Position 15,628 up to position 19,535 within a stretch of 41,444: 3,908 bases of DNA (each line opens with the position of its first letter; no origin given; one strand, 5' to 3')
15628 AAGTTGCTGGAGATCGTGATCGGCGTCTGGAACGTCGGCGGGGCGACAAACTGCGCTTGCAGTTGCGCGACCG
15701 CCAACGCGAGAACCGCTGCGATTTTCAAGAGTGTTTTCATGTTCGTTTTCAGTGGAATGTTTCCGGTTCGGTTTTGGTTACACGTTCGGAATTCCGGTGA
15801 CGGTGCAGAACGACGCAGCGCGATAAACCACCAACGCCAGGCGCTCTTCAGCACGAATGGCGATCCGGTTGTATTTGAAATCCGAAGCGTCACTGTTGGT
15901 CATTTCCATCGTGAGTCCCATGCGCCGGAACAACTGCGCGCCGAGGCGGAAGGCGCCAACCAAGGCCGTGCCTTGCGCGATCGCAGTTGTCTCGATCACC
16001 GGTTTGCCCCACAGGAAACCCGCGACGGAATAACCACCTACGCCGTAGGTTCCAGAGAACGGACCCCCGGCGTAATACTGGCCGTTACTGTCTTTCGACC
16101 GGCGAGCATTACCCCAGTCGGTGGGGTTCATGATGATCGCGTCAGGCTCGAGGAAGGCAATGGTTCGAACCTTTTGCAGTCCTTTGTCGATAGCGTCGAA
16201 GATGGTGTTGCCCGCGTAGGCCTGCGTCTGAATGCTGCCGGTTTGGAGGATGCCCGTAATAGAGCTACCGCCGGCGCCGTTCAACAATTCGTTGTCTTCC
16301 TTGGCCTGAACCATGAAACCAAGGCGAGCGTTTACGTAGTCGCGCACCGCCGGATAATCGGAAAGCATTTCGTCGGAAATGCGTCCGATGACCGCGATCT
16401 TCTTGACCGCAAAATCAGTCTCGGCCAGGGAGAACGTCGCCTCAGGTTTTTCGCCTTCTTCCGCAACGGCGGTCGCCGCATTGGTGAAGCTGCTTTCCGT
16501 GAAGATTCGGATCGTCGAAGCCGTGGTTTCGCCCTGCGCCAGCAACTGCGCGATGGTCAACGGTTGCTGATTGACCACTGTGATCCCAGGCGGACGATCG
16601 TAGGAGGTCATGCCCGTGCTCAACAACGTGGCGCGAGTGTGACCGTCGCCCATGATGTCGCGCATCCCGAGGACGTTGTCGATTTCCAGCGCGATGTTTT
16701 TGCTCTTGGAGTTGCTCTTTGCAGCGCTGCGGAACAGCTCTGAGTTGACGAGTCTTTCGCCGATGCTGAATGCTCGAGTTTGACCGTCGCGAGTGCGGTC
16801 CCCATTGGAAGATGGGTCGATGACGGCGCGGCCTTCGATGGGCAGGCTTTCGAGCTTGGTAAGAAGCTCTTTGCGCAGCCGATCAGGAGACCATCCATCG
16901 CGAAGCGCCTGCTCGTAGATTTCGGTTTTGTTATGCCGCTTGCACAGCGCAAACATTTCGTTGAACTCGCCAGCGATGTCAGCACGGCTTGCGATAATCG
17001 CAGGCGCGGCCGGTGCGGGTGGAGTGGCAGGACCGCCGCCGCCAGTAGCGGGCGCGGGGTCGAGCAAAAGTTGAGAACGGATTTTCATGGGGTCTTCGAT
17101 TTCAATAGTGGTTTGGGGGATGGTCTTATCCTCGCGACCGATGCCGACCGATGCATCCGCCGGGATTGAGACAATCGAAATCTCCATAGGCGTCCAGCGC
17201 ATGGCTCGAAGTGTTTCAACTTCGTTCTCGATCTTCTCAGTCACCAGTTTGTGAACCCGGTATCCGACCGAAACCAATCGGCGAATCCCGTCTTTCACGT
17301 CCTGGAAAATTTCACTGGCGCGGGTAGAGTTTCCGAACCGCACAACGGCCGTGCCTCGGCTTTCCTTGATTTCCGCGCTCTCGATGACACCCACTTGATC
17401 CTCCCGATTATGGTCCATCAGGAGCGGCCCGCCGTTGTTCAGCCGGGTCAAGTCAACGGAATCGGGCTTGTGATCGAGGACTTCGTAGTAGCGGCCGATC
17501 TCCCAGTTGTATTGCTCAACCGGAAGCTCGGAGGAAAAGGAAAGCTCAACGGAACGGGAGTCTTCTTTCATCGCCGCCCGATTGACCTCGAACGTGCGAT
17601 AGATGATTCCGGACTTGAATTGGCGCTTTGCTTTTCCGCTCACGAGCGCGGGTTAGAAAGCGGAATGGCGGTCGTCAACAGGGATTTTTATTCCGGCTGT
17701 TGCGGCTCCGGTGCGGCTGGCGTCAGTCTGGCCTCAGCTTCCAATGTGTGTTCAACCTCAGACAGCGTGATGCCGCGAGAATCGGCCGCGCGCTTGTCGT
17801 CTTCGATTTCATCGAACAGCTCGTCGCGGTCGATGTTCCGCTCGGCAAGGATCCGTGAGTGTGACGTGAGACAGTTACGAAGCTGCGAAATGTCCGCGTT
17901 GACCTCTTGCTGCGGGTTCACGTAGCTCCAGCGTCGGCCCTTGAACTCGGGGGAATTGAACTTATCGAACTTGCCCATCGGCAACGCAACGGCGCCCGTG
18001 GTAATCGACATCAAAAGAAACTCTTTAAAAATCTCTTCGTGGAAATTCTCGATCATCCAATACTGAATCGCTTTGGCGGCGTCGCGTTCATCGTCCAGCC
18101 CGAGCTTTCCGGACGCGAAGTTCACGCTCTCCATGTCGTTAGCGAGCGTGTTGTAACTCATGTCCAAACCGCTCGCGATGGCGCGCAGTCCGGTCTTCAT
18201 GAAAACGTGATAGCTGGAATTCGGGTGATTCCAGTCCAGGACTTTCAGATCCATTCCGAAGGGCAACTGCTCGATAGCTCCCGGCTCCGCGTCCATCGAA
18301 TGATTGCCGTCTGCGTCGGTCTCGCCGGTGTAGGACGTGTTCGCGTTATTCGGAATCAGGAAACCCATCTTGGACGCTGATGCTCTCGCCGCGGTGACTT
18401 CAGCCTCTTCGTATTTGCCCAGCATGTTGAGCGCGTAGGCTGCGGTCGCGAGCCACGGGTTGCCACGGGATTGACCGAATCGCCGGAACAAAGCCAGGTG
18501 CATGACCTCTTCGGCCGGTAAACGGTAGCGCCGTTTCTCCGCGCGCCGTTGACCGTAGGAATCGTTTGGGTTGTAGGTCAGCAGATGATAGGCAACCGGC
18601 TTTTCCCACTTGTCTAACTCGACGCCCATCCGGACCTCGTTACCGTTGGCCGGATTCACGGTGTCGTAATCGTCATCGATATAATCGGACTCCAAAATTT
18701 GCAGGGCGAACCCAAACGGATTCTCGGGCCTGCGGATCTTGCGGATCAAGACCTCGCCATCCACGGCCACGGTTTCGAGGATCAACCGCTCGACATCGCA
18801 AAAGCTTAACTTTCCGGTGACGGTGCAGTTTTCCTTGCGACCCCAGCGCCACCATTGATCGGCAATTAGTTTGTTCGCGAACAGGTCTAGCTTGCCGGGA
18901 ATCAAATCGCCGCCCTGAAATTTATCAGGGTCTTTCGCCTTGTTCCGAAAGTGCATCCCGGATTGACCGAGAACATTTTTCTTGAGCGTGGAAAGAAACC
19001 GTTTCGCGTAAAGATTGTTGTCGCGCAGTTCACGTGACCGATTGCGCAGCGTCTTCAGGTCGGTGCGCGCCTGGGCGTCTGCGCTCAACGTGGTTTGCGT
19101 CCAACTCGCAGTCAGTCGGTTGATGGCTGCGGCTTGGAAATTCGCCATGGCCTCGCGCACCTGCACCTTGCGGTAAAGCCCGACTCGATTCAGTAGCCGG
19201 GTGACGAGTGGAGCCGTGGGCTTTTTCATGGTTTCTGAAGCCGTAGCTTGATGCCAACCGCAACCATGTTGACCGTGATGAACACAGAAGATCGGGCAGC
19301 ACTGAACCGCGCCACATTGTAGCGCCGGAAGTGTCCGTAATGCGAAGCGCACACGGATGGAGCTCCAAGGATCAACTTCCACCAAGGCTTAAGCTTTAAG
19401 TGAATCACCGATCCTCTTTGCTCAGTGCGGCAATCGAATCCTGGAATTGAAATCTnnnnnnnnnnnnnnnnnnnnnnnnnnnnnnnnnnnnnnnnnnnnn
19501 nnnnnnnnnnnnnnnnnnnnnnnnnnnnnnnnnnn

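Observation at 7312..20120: Fixed-geometry motif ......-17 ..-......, five copies, four of them 6-8 nt before late-gene start codons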

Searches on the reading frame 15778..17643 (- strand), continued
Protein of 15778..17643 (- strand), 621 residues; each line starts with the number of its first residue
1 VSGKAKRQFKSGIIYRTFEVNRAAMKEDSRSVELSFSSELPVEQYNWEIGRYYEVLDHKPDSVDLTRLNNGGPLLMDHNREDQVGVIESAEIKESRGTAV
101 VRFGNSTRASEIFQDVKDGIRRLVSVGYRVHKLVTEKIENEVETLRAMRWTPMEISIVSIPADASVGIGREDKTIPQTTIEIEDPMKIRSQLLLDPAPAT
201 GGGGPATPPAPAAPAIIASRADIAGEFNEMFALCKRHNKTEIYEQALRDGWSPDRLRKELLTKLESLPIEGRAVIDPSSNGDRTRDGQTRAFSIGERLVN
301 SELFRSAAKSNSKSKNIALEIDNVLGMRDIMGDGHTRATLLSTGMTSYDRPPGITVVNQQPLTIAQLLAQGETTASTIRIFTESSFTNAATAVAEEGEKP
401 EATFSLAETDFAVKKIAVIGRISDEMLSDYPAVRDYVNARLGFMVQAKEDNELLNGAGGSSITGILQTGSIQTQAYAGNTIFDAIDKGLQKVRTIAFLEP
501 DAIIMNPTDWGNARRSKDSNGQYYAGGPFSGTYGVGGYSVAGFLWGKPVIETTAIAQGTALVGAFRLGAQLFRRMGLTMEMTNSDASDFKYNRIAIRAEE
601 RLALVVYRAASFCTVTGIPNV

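Call 21: find_encoding_contigs(protein=P0056, flank=10000, max_places=2)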
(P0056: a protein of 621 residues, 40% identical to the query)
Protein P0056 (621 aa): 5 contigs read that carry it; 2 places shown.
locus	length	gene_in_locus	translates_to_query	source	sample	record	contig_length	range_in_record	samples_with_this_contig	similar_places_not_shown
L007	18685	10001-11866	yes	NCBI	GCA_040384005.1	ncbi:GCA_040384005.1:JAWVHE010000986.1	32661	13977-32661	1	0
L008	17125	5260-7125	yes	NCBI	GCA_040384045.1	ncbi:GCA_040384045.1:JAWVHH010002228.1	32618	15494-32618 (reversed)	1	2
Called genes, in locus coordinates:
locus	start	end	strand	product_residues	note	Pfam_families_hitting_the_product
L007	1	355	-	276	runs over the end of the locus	-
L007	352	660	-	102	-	-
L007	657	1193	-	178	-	-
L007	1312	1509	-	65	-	-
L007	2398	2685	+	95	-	-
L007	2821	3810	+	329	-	-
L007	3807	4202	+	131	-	-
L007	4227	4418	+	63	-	-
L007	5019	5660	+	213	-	-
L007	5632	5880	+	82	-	-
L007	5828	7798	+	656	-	PF05876:GpA_ATPase, PF20454:GpA_nuclease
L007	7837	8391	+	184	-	-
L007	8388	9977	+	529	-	PF05136:Phage_portal_2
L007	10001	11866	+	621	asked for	PF04586:Peptidase_S78, PF05065:Phage_capsid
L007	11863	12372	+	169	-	-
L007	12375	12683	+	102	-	-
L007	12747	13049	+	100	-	-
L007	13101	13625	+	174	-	PF01068:DNA_ligase_A_M (weak)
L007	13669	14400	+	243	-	-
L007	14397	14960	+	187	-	-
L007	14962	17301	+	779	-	-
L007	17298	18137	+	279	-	-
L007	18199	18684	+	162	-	?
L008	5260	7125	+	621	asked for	PF04586:Peptidase_S78, PF05065:Phage_capsid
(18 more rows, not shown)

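Call 22: find_encoding_contigs(protein=P0015, flank=10000, max_places=1)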
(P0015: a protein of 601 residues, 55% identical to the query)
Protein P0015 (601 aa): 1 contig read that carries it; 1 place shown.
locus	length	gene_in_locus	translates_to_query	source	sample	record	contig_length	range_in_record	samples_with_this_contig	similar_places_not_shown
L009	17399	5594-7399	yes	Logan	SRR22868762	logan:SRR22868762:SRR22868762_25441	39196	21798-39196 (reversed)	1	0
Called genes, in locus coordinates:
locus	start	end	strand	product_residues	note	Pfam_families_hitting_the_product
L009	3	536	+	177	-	?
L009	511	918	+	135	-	-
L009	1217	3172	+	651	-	PF05876:GpA_ATPase, PF20454:GpA_nuclease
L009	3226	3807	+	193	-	-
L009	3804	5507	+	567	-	PF05136:Phage_portal_2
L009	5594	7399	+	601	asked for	PF05065:Phage_capsid, PF25209:Phage_capsid_4 (weak)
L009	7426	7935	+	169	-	-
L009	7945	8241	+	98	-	-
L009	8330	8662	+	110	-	-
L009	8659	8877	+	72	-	-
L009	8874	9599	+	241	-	-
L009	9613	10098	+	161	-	-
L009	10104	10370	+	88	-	-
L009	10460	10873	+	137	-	-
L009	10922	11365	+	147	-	-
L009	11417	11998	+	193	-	-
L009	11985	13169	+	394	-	-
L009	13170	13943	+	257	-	-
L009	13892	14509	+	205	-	-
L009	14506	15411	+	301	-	-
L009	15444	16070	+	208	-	-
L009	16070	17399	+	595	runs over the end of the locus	PF05658:YadA_head (faint)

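Call 28: find_related_loci(query=A1, collection=genome_contigs, flank=10000)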
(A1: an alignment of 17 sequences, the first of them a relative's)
Query A1 (621 aa) in genome_contigs; peptide patterns used: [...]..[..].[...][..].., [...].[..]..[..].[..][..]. (x = any residue, [..] = any of these).
132 stretches matched a pattern; 9 encode a relative of the query (tblastn E <= 1e-3); 9 distinct loci.
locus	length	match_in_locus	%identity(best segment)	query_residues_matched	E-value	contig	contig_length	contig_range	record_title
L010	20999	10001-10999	47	293-618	4e-89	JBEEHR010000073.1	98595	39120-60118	MAG: Verrucomicrobiota bacterium isolate BP_758 scaffold_4114003, whole genome shotgun sequence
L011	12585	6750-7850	40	244-618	3e-78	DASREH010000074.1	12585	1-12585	MAG TPA_asm: Candidatus Udaeobacter sp. isolate SMAG_U10001 k141_1850525, whole genome shotgun sequence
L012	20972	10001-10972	37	287-616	5e-58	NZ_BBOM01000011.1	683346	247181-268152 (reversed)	Streptomyces sp. NBRC 109706, whole genome shotgun sequence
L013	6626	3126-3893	40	363-616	7e-52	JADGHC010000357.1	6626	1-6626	MAG: Microbispora sp. isolate HOG44C NODE_8080_length_6626_cov_40.041520, whole genome shotgun sequence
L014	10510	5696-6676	34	278-618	2e-48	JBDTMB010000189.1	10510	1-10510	MAG: Vicinamibacterales bacterium isolate cluster3_bin.116 NODE_28683_length_10510_cov_9.494309, whole genome shotgun se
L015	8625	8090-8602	48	345-514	3e-43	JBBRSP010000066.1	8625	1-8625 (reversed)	MAG: Candidatus Binatia bacterium isolate La2_metabat2.097 La2_metabat2.097_K_48956L8625_cov_28.3885, whole genome shotg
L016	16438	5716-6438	37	367-613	5e-41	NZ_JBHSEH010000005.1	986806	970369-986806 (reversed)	Deinococcus navajonensis strain CCUG 56029 platanus_K_default_5, whole genome shotgun sequence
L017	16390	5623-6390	43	363-616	1e-58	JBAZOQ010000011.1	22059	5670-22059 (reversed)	MAG: Candidatus Paceibacterota bacterium isolate SO_2017_SWC_1 scaffold_1974_c1_LP-4_2017, whole genome shotgun sequence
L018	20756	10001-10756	30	364-618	4e-23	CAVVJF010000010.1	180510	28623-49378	MAG: uncultured Candidatus Rokubacteria bacterium isolate MFD04850.bin.2.326 genome assembly, contig: contig_187, whole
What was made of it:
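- The host assignment rests on 40-47% capsid matches to MAG contigs (call 28).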

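Call 31: find_related_loci(query=A1, collection=viral_contigs, flank=10000)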
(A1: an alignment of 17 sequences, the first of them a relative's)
Query A1 (621 aa) in viral_contigs; peptide patterns used: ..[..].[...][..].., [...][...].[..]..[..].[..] (x = any residue, [..] = any of these).
253 stretches matched a pattern; 94 encode a relative of the query (tblastn E <= 1e-3); the best 80 are kept; 79 distinct loci.
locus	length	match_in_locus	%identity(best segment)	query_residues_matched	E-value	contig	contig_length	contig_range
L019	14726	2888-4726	53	6-621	0e+0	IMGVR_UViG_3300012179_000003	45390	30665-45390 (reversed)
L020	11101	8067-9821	47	14-618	3e-150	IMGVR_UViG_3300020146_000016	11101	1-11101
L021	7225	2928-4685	44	10-618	1e-148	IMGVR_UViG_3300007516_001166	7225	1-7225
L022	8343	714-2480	44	5-619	2e-146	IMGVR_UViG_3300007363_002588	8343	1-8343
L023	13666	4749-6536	41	10-619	1e-131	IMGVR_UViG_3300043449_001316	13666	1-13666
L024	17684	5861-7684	40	14-619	4e-121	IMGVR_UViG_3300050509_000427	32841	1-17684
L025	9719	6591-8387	39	16-615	5e-117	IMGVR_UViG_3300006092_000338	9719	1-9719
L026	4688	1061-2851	38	16-615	4e-114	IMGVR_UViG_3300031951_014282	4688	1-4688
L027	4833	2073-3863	38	16-615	4e-114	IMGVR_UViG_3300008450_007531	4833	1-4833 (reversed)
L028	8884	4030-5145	54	244-618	6e-110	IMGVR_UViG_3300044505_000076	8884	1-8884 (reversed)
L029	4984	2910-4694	38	16-615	2e-108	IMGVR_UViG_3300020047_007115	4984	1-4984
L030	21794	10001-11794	38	16-615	4e-102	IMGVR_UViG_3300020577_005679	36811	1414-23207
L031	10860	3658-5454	37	16-615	2e-101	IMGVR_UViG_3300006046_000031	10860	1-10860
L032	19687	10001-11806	38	16-615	1e-101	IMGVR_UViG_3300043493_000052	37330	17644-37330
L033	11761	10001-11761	38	16-592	1e-99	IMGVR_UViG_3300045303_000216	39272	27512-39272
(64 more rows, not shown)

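Call 71: search_protein_families(library=pfam, proteins=[L001:4747-5337:+, L003:4484-5197:+, L009:3-536:+, L005:3091-3534:+, L001:4260-4670:+, L007:2821-3810:+, L002:111-527:+, L005:3541-3774:+, L002:2678-3256:+, L007:5019-5660:+], max_evalue=0.1)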
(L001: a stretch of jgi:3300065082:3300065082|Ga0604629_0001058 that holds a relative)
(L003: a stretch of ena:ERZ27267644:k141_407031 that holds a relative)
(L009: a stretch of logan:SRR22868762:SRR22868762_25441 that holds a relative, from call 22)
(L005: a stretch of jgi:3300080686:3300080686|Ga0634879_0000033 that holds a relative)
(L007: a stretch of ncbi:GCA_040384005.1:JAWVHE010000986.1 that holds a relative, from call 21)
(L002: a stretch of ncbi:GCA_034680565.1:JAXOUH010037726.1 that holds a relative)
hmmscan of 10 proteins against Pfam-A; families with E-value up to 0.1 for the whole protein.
L001:4747-5337:+ (196 aa): 0 families

L003:4484-5197:+ (237 aa): 0 families

L009:3-536:+ (177 aa): 0 families

L005:3091-3534:+ (147 aa): 0 families

L001:4260-4670:+ (136 aa): 0 families

L007:2821-3810:+ (329 aa): 0 families

L002:111-527:+ (138 aa): 1 family
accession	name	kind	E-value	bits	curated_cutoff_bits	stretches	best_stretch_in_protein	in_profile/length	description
PF15463.11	ECM11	-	0.044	14.8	27.1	0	92-129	79-116/133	Extracellular mutant protein 11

L005:3541-3774:+ (77 aa): 0 families

L002:2678-3256:+ (192 aa): 0 families

L007:5019-5660:+ (213 aa): 1 family
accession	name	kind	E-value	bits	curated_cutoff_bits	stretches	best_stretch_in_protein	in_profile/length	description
PF04380.18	BMFP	-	0.0018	19.1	37.2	1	18-66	7-55/77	Membrane fusogenic activity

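Call 77: find_encoding_contigs(protein=P0038, flank=3000, max_places=4)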
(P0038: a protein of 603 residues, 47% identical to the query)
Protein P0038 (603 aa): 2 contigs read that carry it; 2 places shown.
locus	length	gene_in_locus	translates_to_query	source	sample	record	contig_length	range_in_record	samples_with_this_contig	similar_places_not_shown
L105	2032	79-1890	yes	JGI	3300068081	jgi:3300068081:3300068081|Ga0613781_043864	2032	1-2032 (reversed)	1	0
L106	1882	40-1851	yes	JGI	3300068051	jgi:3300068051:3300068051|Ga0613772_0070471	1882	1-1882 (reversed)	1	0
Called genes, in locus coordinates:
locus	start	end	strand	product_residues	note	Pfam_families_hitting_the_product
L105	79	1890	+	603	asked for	PF04586:Peptidase_S78, PF05065:Phage_capsid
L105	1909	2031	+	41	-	?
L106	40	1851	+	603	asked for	PF04586:Peptidase_S78, PF05065:Phage_capsid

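Call 78: find_encoding_contigs(protein=P0008, flank=3000, max_places=4)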
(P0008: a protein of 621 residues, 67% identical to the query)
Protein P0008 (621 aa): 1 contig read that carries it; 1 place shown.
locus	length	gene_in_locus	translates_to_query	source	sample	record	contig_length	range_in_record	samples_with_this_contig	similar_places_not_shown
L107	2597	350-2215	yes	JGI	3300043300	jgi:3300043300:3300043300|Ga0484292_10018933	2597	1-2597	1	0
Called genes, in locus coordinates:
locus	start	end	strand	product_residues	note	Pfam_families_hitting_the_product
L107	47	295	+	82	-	-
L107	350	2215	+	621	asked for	PF05065:Phage_capsid, PF25209:Phage_capsid_4 (weak)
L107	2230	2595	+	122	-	?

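Call 92: find_encoding_contigs(protein=P0037, flank=10000, max_places=1)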
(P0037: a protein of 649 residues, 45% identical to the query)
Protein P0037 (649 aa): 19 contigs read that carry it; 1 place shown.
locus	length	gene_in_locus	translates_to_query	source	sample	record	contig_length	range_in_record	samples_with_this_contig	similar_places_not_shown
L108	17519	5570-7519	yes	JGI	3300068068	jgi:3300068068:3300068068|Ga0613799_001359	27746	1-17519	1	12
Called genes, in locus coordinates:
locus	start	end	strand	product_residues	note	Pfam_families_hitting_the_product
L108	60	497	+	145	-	PF07278:DUF1441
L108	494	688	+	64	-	-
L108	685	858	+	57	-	-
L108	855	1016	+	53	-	-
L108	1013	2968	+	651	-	PF05876:GpA_ATPase, PF20454:GpA_nuclease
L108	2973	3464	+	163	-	-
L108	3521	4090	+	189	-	-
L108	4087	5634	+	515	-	PF05136:Phage_portal_2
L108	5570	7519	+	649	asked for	PF04586:Peptidase_S78 (weak), PF05065:Phage_capsid, PF04454:Linocin_M18 (weak)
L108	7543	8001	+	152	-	-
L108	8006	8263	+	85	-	-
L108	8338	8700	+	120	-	-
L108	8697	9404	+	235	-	-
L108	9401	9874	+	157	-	-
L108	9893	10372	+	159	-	-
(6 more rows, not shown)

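Call 93: find_encoding_contigs(protein=P0045, flank=10000, max_places=1)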
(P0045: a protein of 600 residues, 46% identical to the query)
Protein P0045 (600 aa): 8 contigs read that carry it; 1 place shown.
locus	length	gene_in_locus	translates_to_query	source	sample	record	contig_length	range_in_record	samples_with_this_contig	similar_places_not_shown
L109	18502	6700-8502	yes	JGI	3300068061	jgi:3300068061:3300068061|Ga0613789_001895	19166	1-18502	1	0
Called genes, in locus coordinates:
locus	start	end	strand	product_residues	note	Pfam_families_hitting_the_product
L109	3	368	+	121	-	?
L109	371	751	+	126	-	-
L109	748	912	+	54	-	-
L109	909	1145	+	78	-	-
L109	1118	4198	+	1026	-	PF05876:GpA_ATPase, PF20454:GpA_nuclease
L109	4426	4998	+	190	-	-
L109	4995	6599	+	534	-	PF05136:Phage_portal_2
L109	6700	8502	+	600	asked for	PF04586:Peptidase_S78 (weak), PF05065:Phage_capsid, PF25209:Phage_capsid_4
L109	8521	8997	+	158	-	-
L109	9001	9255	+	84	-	-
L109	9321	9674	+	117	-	-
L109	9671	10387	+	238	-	-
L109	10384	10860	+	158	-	-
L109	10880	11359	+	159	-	-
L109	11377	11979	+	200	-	-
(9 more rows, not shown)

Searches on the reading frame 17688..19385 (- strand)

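Call 8: search_protein_families(library=phrogs, proteins=[window:17688-19385:-], max_evalue=0.001)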
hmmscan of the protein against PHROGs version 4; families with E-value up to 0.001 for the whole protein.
window:17688-19385:- (565 aa): 4 families
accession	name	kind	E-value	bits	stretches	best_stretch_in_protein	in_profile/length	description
phrog_21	-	head and packaging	1.1e-82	279.5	1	74-550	33-513/1362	portal protein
phrog_537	-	head and packaging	5.4e-30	105.3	1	351-544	14-209/233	portal protein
phrog_33813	-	unknown function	4.5e-11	43.8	1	64-184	14-126/160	-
phrog_12037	-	unknown function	2.6e-05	25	0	174-269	110-204/212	-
